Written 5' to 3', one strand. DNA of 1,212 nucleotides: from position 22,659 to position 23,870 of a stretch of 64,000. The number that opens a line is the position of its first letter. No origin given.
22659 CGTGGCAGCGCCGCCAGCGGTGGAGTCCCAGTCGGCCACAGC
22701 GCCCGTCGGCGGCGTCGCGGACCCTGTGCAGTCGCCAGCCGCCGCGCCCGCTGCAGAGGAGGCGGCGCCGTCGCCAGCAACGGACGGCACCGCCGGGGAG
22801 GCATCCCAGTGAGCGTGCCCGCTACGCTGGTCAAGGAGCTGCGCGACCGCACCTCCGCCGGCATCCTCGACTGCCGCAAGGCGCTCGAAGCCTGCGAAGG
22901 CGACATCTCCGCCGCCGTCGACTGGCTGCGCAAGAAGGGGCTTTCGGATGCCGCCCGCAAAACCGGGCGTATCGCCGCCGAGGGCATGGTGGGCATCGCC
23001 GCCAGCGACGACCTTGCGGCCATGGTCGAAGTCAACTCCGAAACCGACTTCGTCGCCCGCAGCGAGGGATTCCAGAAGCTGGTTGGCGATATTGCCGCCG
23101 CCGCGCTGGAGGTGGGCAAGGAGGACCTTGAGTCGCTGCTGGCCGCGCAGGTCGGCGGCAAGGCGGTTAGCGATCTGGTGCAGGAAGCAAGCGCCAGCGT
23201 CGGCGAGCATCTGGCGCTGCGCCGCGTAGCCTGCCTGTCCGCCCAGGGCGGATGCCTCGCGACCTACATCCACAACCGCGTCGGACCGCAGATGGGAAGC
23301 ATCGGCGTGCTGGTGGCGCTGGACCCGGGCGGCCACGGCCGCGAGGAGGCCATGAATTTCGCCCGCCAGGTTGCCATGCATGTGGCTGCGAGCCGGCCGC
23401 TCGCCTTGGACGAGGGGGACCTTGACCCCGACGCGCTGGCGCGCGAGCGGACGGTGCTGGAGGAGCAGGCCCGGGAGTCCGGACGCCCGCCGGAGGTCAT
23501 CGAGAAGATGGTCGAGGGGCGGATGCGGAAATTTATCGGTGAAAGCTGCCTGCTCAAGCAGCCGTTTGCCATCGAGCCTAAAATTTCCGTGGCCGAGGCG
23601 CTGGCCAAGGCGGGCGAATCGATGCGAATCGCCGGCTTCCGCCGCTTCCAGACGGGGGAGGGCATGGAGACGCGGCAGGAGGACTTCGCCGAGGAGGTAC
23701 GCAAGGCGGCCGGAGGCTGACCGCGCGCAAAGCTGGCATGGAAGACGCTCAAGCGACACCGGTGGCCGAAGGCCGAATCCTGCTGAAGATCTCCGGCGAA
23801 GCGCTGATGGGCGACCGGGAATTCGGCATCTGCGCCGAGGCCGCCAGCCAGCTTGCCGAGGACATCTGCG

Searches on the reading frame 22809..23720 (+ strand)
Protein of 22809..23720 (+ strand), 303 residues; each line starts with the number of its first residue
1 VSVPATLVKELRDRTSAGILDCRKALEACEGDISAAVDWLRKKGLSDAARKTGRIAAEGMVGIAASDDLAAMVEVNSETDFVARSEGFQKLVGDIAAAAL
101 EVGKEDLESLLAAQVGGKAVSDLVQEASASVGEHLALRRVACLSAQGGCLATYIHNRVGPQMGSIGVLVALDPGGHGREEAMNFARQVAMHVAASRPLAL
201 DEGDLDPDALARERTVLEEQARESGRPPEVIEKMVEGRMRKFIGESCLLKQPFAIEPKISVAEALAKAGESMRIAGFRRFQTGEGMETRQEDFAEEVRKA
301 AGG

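Call 11: search_protein_families(library=pfam, proteins=[window:22809-23720:+], max_evalue=0.01)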
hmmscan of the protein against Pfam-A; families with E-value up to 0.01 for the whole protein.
window:22809-23720:+ (303 aa): 3 families
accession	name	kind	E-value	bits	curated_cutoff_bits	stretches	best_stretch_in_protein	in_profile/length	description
PF00889.24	EF_TS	-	6.3e-62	209.2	27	1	70-284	1-204/204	Elongation factor TS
PF25025.1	EF-Ts_N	-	0.00021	21.6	33.2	1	6-43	15-53/60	Elongation factor Ts, mitochondrial, N-terminal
PF00627.37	UBA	-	0.0043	17.3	22.4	0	21-40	18-37/37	UBA/TS-N domain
